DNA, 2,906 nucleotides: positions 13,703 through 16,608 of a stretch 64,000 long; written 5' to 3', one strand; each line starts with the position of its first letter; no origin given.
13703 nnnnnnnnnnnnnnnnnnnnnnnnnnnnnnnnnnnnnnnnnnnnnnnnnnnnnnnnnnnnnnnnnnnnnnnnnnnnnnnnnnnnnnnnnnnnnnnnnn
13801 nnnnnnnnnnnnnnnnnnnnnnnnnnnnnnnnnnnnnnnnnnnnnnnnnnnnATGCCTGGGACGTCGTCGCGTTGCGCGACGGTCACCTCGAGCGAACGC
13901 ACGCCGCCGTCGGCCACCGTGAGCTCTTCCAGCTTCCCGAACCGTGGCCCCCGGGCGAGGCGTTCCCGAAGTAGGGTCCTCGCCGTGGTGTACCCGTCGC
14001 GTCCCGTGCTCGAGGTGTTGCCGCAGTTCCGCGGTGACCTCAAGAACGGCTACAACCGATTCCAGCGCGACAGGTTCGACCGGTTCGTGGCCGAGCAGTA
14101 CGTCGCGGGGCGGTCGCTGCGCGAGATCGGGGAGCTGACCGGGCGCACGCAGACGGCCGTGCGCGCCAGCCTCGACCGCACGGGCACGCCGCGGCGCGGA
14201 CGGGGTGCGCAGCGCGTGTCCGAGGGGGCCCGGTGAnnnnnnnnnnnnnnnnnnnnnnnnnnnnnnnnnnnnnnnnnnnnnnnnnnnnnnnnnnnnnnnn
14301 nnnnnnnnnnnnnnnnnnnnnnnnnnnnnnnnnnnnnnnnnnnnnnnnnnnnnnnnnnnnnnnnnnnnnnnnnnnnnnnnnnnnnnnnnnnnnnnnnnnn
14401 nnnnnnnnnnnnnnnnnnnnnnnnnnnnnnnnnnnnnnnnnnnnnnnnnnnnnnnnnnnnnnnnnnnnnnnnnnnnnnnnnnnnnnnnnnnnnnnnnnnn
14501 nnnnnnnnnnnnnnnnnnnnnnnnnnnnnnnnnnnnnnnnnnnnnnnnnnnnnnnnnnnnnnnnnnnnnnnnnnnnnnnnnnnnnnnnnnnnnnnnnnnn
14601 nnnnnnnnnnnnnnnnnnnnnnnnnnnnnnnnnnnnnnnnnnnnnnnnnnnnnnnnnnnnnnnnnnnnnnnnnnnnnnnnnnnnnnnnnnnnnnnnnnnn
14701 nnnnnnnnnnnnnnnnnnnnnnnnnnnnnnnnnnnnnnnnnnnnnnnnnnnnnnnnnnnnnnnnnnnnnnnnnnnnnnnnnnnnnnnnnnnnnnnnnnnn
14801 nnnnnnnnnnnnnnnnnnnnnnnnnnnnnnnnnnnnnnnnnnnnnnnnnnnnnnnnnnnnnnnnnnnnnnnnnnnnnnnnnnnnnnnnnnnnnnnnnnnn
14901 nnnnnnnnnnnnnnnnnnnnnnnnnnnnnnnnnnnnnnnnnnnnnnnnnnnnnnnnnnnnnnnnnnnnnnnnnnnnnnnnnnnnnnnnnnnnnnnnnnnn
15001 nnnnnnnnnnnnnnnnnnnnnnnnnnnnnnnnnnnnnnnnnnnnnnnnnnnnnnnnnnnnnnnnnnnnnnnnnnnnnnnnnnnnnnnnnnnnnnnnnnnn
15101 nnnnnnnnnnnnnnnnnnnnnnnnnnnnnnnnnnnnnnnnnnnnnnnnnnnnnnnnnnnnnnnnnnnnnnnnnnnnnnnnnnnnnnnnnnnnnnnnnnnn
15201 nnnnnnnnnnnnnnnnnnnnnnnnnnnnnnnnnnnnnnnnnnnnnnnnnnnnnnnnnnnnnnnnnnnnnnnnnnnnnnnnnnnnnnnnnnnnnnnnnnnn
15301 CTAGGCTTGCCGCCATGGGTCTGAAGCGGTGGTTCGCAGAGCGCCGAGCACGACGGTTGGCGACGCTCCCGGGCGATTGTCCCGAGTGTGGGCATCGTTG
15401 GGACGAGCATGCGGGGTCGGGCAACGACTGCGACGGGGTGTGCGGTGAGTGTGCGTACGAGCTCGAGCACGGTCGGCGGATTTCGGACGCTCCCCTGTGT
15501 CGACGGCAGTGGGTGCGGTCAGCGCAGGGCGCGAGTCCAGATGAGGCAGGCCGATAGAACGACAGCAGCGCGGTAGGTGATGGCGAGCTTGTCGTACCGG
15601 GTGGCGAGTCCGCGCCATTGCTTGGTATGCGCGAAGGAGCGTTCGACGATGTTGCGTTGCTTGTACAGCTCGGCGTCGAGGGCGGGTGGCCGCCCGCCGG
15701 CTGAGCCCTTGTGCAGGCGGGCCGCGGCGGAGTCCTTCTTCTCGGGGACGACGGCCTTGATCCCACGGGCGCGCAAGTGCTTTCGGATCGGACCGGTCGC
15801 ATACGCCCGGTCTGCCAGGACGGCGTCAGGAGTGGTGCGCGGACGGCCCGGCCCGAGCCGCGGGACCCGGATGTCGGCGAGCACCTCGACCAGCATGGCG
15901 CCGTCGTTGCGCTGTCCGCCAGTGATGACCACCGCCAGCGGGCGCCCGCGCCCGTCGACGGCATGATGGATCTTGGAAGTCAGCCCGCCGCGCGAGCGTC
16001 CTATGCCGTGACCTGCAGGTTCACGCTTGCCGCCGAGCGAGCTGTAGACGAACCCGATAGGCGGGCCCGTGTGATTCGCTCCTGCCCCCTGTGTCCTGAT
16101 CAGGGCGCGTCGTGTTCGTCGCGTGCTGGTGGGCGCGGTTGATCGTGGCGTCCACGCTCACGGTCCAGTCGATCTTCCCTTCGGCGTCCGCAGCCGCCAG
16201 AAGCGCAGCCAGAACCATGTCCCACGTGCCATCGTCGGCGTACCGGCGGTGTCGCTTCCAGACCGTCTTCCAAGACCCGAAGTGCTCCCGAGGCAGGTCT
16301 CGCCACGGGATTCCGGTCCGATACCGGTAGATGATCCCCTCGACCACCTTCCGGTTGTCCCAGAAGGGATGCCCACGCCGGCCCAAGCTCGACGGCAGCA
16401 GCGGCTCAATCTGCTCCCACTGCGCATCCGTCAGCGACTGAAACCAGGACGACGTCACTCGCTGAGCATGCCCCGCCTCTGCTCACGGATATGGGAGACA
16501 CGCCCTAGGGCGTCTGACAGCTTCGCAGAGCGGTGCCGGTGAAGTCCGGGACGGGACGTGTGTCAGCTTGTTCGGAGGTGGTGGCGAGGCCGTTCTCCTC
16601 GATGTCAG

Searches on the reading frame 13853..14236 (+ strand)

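Call 14: search_protein_families(library=pfam, proteins=[window:13853-14236:+], max_evalue=0.001)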
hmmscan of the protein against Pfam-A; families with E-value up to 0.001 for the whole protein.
window:13853-14236:+ (127 aa): 1 family
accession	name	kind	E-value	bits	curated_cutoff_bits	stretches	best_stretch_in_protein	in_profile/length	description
PF19575.5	HTH_58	-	1.8e-05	25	23.8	1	71-120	11-60/62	Helix-turn-helix domain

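Call 40: search_protein_families(library=pfam, proteins=[window:13853-14236:+], max_evalue=0.01)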
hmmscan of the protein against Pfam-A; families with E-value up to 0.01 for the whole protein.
window:13853-14236:+ (127 aa): 1 family
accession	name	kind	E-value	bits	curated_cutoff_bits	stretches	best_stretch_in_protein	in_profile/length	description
PF19575.5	HTH_58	-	1.8e-05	25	23.8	1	71-120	11-60/62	Helix-turn-helix domain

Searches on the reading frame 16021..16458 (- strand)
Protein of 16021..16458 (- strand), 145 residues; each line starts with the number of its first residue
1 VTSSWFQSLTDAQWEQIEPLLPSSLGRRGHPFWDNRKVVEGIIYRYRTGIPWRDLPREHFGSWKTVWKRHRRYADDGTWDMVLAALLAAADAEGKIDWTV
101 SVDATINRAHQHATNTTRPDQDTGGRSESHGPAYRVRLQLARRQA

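Call 14: search_protein_families(library=pfam, proteins=[window:16021-16458:-], max_evalue=0.001)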
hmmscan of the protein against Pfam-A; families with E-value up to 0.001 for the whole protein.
window:16021-16458:- (145 aa): 1 family
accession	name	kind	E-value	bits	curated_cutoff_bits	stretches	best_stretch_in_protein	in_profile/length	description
PF13340.11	DUF4096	-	1.3e-28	99.4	34.3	1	9-82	1-75/76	Putative transposase of IS4/5 family (DUF4096)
